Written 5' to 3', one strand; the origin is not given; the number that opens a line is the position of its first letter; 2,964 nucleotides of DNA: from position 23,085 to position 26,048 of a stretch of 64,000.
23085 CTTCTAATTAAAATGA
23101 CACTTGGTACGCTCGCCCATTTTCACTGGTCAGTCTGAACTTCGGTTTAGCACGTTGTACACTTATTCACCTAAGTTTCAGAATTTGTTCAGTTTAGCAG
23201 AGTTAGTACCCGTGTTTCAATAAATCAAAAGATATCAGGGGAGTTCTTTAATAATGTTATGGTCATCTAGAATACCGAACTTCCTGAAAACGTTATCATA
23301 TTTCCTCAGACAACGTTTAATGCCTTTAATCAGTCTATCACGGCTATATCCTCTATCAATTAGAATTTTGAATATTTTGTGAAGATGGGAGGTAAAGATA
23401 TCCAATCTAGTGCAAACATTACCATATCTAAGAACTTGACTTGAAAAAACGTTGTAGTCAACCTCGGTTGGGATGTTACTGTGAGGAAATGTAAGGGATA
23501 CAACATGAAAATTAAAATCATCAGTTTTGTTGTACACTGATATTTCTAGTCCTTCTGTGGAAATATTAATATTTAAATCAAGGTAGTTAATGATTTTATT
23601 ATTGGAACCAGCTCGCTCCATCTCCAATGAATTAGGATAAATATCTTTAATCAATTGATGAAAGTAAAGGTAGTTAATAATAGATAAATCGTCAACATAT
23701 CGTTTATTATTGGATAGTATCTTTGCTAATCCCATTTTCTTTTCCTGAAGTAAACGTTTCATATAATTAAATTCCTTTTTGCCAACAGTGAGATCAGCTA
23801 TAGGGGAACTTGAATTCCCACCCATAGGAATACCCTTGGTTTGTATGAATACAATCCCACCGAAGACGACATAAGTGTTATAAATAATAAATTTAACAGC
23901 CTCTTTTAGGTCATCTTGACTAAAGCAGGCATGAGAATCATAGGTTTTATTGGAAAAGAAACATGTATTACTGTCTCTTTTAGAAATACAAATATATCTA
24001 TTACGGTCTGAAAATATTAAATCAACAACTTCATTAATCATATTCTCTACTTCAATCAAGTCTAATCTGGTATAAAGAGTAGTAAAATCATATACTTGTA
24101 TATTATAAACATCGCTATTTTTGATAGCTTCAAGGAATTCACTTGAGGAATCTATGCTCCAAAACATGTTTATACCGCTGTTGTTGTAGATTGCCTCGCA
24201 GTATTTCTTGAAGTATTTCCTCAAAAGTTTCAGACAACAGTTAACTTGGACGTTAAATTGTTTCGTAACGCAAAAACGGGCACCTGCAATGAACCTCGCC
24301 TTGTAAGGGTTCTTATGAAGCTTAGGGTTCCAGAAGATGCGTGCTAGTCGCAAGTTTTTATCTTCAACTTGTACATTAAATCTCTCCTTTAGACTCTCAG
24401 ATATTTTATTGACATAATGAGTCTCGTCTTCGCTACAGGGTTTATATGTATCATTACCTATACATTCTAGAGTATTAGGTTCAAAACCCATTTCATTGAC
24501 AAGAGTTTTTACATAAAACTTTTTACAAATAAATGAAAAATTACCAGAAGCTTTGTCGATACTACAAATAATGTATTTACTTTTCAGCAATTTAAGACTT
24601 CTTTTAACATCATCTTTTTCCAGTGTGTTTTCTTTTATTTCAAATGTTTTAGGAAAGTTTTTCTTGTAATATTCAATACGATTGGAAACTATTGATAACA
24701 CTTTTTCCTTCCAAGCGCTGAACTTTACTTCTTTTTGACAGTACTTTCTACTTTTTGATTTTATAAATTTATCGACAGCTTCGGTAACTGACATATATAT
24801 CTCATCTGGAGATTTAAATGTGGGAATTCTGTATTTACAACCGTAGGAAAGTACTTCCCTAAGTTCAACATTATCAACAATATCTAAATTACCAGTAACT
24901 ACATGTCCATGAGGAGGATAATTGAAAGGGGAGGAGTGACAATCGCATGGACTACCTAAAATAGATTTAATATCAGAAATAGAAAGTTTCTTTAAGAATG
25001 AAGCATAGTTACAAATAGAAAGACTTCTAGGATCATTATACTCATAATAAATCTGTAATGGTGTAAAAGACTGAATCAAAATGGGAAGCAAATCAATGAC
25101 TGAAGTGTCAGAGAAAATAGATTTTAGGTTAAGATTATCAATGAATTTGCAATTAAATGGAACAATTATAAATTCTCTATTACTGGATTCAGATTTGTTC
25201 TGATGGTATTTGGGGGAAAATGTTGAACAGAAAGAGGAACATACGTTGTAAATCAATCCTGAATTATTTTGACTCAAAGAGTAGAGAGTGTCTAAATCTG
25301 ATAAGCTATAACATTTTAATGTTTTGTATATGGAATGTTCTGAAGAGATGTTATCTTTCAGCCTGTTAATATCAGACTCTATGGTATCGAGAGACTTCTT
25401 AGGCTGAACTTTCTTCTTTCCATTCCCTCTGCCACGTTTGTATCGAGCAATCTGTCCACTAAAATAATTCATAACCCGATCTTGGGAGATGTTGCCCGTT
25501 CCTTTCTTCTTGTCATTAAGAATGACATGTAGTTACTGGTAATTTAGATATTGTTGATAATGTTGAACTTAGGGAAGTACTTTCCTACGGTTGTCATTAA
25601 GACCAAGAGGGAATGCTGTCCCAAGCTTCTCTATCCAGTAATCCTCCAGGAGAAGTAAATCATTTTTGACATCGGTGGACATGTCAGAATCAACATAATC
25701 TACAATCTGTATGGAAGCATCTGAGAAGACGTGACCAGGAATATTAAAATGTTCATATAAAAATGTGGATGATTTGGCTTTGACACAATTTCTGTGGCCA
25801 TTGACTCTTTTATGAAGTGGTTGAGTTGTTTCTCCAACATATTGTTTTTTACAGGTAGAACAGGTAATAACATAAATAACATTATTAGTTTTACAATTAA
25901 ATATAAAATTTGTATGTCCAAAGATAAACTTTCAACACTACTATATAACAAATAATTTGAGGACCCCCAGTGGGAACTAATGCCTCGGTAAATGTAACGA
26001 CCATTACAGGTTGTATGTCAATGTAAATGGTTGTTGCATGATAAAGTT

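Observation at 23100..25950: Penelope-like retroelement with permuted domain order (GIY-YIG upstream of RT), i.e. Naiad/Chlamys-type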

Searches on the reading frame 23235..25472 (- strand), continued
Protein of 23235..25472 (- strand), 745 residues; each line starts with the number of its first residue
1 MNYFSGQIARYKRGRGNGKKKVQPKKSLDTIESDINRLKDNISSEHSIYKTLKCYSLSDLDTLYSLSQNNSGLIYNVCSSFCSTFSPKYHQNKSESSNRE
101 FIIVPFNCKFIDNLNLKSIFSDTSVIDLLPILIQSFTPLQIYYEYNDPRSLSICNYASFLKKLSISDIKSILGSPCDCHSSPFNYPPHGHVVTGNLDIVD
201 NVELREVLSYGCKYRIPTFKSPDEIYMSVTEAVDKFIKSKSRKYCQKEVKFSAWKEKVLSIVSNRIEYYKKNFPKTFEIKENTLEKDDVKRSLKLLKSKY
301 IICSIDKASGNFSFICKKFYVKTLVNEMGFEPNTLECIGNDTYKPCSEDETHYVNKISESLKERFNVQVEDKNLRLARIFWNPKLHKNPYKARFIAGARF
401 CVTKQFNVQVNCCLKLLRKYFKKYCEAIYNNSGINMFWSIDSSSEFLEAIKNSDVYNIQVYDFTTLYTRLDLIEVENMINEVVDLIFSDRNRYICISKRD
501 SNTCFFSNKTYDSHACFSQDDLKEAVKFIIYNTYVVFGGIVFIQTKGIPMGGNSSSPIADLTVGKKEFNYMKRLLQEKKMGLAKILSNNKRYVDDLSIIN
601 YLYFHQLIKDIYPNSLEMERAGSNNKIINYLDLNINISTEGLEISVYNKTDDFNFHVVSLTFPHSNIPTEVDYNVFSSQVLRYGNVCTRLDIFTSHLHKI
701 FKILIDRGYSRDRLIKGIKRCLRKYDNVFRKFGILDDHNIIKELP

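Call 79: predict_structure(alignment_id=A1)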
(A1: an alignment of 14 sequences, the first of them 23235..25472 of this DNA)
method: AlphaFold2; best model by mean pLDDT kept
length: 745 residues; sequences in the alignment: 14
mean_pLDDT: 85.5   pTM: 0.73
mean pLDDT of the five models: 85.5, 84.7, 83.6, 83.4, 77.9
residues with pLDDT >= 90: 352; 70-90: 324; 50-70: 39; < 50: 30
segments of 3 or more residues with pLDDT < 50: 1-19, 90-96
pLDDT, mean of each block of 10 residues (from residue 1): 30 40 72 83 72 81 81 78 68 56 91 91 92 87 89 88 89 88 82 89 92 87 94 95 90 96 96 87 90 94 76 90 88 84 91 95 92 88 59 61 90 95 94 93 89 88 85 94 94 90 89 93 95 90 88 82 96 94 93 91 92 88 88 89 84 71 85 87 91 90 89 91 88 81 78
secondary structure, 60 per line:
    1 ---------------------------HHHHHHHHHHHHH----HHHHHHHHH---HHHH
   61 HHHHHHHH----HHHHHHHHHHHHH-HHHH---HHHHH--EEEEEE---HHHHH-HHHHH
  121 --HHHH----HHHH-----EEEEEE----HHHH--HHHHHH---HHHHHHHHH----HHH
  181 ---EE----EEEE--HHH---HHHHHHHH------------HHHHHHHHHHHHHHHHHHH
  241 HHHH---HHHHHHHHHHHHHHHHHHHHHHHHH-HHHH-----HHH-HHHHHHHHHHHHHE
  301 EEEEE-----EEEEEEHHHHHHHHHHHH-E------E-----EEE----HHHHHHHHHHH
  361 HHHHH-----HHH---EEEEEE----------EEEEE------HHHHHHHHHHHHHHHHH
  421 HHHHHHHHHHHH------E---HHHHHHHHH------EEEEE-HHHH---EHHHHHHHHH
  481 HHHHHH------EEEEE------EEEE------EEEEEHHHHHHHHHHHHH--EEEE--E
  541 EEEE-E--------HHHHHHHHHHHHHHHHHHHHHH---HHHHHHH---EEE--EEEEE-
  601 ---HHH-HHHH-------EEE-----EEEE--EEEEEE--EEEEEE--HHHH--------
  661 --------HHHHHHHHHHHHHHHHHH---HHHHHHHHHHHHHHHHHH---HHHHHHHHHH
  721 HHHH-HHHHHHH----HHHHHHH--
elements in order (helices of 4 or more, strands of 3 or more residues): H28-40 H45-53 H57-68 H73-85 H87-90 H94-98 E101-106 H110-114 H116-120 H123-126 H131-134 E140-145 H150-153 H156-161 H165-173 E190-193 H202-209 H222-244 H248-272 H274-277 H287-299 E300-305 E311-316 H317-328 E343-345 H350-365 E377-382 E393-397 H404-432 H443-451 E458-462 H464-467 H472-486 E493-497 E504-507 E514-518 H519-531 E534-537 E540-544 H555-576 H580-586 E590-592 E595-599 H608-611 E619-621 E627-630 E633-638 E641-646 H649-652 H669-686 H690-707 H711-724 H726-732 H737-743

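Call 81: fold_search(model_id=the predicted structure, library=pdb)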
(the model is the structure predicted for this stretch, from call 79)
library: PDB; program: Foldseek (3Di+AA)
matches with E <= 10: 410; with E <= 0.001: 44
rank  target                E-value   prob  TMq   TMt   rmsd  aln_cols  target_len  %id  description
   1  6zdq_A                7.6e-12  1.00  0.42  0.45  14.1       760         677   12  Structure of telomerase from Candida albicans in complexe with TWJ fragment of telomeric RNA (released 2021-04-28)
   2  7lma_A                2.3e-10  1.00  0.35  0.27  17.0       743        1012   13  Tetrahymena telomerase T3D2 structure at 3.3 Angstrom (released 2021-05-12)
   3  6zdu_A                3.5e-10  1.00  0.41  0.44  20.9       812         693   12  Structure of telomerase from Candida albicans in complexe with TWJ fragment of telomeric RNA (released 2021-04-28)
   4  7trd_A                1.1e-09  1.00  0.36  0.30  10.5       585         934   13  Human telomerase catalytic core structure at 3.3 Angstrom (released 2022-04-20)
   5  7qxa_A                1.7e-09  1.00  0.33  0.27  19.9       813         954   12  Cryo-EM map of human telomerase-DNA-TPP1 complex (sharpened) (released 2022-03-02)
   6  7qxb_A                2.5e-09  1.00  0.34  0.28  11.1       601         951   12  Cryo-EM map of human telomerase-DNA-TPP1-POT1 complex (sharpened map) (released 2022-03-02)
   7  9shz_A                3.7e-09  1.00  0.36  0.29  10.7       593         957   13  Cryo-EM structure of the catalytic core of human telomerase at the elongation state of the repeat addition cycle (released 2026-01-28)
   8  6zdp_A                3.9e-09  1.00  0.34  0.37  17.9       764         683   11  Structure of telomerase from Candida Tropicalis in complexe with TWJ fragment of telomeric RNA (released 2021-04-28)
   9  9swn_A                5.5e-09  1.00  0.33  0.29  11.9       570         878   12  Cryo-EM structure of yeast telomerase holoenzyme (released 2026-04-08)
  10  6zd6                  1.2e-08  1.00  0.31  0.34  12.5       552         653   11  Structure of apo telomerase from Candida Tropicalis (released 2021-04-28)
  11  6zd2                  2.9e-08  1.00  0.31  0.42  10.6       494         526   12  Structure of apo telomerase from Candida Tropicalis truncated from C-terminal domain (released 2021-04-28)
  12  6zd1                  7.5e-08  1.00  0.31  0.35  13.1       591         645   11  Structure of apo telomerase from Candida Tropicalis (released 2021-04-28)
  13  7bg9_A                9.2e-08  1.00  0.36  0.31   8.6       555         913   13  The catalytic core lobe of human telomerase in complex with a telomeric DNA substrate (released 2021-04-28)
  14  3du5_A                3.9e-07  1.00  0.30  0.37  11.5       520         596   11  Structure of the catalytic subunit of telomerase, TERT (released 2008-08-26)
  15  7v99_A                4.1e-07  1.00  0.37  0.29   9.0       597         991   12  catalytic core of human telomerase holoenzyme (released 2022-03-30)
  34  9hdo_A                4.5e-04  0.80  0.16  0.12  31.9       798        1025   10  The Human LINE-1 ORF2p target-primed reverse transcription complex (released 2025-03-12)
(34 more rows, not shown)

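Call 85: find_encoding_contigs(protein=P0091, flank=6000, max_places=3)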
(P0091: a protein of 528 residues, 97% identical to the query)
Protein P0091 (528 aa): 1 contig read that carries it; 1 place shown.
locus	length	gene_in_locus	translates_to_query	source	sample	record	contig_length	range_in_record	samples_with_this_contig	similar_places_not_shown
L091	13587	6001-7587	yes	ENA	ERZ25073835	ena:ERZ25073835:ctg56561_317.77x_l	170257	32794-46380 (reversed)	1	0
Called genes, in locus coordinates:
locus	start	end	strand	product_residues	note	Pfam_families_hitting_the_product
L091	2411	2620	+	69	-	-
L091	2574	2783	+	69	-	-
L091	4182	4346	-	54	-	-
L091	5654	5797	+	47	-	-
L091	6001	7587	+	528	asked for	PF00078:RVT_1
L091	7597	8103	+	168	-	-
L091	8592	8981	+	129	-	PF00078:RVT_1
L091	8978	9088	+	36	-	-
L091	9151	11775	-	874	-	PF00078:RVT_1, PF00075:RNase_H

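Call 91: find_encoding_contigs(protein=P0079, flank=3000, max_places=3)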
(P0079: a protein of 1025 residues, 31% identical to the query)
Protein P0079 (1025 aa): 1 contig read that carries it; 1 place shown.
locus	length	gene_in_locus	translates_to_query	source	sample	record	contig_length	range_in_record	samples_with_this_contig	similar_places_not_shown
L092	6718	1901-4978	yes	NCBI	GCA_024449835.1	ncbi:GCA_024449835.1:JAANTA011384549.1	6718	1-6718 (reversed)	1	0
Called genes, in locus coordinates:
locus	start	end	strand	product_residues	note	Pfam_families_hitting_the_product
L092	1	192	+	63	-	?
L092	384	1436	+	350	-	-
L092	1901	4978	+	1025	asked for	PF01541:GIY-YIG (faint)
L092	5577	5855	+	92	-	-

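Call 92: find_encoding_contigs(protein=P0042, flank=3000, max_places=3)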
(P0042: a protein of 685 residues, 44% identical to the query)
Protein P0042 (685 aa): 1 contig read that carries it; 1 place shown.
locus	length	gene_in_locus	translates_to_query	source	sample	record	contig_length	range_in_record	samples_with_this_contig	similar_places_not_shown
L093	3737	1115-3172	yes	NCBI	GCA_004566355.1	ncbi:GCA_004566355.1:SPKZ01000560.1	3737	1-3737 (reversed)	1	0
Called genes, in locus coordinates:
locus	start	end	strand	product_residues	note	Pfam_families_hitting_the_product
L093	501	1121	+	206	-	PF01541:GIY-YIG (weak)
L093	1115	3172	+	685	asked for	PF26215:HTH_animal (weak)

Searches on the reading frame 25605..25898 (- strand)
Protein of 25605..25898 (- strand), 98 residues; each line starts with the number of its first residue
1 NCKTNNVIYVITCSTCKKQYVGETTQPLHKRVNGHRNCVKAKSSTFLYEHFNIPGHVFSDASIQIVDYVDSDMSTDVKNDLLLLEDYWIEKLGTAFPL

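Call 59: search_protein_families(library=pfam, proteins=[window:25605-25898:-], max_evalue=0.1)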
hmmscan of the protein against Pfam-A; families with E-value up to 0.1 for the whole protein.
window:25605-25898:- (98 aa): 2 families
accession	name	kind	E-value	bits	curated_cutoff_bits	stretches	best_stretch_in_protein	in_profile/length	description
PF01541.30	GIY-YIG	-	5.2e-07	30.3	22.6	1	6-52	2-48/78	GIY-YIG catalytic domain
PF19835.5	SegE_GIY-YIG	-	0.091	13.4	25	0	7-43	19-55/123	Putative endonuclease segE, GIY-YIG domain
